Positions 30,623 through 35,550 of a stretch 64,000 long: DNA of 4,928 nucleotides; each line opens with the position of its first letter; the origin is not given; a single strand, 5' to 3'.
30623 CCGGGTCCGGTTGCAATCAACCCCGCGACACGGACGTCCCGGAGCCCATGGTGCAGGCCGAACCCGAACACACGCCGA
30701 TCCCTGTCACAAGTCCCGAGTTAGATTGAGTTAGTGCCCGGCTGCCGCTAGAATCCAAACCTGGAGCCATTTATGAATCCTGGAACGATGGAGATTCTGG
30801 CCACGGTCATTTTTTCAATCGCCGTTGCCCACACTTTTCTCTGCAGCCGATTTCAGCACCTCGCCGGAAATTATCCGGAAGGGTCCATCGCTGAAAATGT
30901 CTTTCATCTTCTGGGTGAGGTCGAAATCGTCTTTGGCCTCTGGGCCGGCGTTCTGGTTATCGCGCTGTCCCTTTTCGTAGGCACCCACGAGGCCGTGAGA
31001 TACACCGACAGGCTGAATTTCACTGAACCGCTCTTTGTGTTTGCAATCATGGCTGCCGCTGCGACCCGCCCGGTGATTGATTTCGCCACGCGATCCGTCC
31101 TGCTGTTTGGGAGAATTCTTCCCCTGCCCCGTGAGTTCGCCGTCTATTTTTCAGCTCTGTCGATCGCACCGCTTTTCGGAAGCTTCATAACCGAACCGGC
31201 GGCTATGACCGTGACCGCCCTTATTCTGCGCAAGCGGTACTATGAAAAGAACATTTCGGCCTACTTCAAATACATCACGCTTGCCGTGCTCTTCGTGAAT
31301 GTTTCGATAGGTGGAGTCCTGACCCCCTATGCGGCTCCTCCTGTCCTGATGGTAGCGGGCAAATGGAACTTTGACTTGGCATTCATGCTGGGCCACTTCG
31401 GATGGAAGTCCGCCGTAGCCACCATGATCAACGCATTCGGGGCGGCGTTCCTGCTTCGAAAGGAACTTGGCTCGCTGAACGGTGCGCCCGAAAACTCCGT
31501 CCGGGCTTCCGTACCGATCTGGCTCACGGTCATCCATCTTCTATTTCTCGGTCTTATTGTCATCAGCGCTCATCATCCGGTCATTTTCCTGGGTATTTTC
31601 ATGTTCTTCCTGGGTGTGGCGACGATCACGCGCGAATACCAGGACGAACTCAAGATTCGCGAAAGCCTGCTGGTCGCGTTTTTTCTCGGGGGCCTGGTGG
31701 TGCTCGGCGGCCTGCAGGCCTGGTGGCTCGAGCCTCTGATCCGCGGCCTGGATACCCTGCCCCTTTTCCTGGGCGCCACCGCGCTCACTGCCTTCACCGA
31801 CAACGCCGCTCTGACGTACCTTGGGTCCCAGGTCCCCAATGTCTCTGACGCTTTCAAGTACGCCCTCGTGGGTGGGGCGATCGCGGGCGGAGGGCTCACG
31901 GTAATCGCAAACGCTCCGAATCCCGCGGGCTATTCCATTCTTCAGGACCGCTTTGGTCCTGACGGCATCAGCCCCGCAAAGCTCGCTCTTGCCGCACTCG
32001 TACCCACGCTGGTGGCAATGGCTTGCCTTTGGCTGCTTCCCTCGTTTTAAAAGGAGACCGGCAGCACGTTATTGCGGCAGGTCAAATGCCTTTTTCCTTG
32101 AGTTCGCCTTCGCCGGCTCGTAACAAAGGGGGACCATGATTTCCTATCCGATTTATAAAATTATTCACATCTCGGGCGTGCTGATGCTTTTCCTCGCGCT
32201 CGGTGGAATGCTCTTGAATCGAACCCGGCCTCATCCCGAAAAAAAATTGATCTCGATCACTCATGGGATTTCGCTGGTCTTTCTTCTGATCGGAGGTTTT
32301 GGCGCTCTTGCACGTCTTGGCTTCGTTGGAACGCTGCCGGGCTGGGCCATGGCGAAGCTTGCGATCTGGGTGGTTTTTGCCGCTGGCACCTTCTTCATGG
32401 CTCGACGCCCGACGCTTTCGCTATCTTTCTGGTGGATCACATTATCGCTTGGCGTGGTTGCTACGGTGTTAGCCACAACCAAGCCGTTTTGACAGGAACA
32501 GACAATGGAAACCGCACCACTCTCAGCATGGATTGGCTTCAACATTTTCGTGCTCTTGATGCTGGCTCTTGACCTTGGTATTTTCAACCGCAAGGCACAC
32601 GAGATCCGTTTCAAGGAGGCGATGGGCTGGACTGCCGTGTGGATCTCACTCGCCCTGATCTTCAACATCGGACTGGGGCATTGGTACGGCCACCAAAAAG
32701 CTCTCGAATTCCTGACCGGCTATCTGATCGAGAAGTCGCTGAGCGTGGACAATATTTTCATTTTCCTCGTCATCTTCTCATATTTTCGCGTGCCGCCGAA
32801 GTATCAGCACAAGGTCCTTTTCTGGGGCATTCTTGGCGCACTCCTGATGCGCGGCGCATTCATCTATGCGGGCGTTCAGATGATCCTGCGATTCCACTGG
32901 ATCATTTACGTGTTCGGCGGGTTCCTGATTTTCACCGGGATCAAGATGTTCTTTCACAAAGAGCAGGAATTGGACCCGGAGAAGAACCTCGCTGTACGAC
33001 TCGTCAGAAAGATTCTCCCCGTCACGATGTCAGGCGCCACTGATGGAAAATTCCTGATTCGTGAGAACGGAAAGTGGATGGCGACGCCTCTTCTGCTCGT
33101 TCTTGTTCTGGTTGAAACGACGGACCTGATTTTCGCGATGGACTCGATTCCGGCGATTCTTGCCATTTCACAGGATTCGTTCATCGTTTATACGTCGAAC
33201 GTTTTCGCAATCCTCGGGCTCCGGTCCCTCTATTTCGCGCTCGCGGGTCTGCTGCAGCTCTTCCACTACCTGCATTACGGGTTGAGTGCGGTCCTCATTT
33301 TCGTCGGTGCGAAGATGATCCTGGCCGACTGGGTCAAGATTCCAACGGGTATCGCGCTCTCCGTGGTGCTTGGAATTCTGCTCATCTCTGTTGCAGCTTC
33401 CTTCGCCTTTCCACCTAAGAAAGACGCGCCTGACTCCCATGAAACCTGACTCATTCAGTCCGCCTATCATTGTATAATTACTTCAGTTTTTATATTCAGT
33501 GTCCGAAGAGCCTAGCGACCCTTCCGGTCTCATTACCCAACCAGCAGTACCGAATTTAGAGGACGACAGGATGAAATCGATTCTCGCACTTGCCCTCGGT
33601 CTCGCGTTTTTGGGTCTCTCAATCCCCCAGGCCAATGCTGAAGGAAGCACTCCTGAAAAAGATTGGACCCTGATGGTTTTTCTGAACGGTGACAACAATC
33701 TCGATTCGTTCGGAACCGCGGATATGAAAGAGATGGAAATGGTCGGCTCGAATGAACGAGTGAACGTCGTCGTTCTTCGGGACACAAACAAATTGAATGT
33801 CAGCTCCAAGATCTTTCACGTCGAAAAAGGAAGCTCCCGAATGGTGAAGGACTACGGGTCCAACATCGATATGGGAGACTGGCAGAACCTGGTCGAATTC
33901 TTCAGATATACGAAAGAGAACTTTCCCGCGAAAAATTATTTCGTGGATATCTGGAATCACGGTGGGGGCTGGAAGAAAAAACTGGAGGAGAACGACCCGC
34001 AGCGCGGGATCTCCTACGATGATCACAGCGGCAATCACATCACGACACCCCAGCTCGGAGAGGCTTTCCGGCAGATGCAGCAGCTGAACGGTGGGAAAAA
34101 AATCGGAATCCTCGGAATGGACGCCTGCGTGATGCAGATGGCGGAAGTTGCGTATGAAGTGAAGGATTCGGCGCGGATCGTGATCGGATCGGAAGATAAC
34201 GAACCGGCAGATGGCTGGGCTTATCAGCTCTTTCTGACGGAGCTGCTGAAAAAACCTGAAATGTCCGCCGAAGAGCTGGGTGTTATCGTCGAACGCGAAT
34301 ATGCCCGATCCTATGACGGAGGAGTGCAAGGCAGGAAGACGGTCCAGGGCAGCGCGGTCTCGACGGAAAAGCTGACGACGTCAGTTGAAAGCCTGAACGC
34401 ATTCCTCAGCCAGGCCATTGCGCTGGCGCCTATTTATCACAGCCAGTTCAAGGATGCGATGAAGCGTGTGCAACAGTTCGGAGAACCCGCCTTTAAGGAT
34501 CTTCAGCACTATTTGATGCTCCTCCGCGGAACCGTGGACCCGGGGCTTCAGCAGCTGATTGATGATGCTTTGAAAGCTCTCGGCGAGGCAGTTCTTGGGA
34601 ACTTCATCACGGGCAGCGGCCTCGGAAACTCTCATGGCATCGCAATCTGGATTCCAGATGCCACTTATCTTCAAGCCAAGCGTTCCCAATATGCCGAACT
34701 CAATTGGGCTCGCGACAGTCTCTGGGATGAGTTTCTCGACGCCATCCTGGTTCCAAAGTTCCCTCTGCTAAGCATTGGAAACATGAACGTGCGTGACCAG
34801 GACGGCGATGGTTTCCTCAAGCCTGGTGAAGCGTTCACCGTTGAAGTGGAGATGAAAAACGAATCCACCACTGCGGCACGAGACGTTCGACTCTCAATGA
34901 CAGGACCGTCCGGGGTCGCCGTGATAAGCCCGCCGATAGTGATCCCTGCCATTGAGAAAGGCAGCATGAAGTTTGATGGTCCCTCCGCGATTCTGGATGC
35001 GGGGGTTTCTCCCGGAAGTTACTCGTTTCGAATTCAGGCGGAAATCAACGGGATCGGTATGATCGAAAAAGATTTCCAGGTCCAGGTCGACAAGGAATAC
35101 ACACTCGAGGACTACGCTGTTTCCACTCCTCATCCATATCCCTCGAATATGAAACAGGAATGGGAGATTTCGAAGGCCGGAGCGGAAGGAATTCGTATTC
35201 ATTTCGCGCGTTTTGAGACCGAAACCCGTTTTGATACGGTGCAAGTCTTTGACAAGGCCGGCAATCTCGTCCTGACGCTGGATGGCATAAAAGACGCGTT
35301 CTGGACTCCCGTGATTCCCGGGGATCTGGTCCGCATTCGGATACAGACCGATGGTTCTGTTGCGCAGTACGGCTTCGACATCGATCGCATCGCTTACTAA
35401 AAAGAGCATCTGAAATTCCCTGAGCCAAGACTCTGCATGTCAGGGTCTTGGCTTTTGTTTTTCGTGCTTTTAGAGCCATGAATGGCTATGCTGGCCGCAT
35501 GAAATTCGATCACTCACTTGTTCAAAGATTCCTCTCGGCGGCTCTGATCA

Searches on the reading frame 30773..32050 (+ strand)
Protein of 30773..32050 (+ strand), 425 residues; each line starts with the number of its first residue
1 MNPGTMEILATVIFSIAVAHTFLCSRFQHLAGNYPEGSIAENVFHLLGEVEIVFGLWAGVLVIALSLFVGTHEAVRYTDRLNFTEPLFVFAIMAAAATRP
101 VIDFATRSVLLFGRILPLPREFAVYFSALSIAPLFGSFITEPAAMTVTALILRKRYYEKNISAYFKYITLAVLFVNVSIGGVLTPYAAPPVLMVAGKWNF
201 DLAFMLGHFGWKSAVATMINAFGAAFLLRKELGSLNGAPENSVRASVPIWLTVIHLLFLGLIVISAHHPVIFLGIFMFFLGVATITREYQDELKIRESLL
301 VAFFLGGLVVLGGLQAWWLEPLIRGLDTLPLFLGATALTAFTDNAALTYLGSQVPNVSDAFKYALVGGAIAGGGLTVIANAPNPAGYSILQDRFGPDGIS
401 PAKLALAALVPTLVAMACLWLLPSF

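Call 93: search_protein_families(library=pfam, proteins=[window:30773-32050:+], max_evalue=0.00001)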
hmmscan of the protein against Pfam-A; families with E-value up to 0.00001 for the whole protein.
window:30773-32050:+ (425 aa): 1 family
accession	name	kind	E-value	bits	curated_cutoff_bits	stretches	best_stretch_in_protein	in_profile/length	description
PF07399.17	Na_H_antiport_3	-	8.3e-173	575.6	25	1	6-422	2-419/419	Putative Na+/H+ antiporter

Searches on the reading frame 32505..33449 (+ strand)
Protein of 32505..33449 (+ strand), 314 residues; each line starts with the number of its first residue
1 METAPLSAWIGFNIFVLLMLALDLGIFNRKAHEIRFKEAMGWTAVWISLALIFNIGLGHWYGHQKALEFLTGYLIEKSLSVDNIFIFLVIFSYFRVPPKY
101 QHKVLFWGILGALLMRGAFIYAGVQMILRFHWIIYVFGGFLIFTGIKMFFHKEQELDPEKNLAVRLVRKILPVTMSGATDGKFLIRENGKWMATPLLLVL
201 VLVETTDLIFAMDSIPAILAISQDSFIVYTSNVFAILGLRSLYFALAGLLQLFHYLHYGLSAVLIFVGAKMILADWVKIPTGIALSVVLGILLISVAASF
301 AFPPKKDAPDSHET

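Call 93: search_protein_families(library=pfam, proteins=[window:32505-33449:+], max_evalue=0.00001)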
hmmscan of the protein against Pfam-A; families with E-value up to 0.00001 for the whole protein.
window:32505-33449:+ (314 aa): 1 family
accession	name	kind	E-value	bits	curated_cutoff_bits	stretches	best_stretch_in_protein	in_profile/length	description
PF03741.22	TerC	-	1e-51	175.6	27.8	1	70-274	1-177/178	Integral membrane protein TerC family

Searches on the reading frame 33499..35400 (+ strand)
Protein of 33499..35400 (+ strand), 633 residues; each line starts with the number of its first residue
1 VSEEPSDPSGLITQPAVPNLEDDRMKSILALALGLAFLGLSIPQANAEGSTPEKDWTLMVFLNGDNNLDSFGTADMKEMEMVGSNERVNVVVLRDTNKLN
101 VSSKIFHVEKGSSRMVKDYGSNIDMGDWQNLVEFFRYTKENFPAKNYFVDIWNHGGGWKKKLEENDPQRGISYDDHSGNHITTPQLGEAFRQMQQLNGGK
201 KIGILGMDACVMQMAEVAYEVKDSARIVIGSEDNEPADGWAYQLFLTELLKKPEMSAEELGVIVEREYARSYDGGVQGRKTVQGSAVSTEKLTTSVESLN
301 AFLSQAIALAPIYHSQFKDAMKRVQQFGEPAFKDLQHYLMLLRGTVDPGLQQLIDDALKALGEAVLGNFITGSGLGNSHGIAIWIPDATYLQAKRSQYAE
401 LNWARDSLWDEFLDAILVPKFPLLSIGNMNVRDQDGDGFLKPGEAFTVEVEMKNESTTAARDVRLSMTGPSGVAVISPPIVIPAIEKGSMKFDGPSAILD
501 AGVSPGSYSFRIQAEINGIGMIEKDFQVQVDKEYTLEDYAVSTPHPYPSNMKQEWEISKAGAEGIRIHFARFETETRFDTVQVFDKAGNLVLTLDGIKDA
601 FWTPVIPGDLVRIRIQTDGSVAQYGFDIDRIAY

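Call 50: search_protein_families(library=pfam, proteins=[window:33499-35400:+], max_evalue=0.001)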
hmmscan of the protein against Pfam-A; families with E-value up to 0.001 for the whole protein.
window:33499-35400:+ (633 aa): 2 families
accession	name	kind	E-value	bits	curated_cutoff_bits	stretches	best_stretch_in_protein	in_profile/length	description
PF03415.19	Peptidase_C11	-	2.3e-51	175.9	25.8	1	60-414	1-357/359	Clostripain family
PF00431.26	CUB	-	0.00011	22.9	21.4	1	541-628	15-108/110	CUB domain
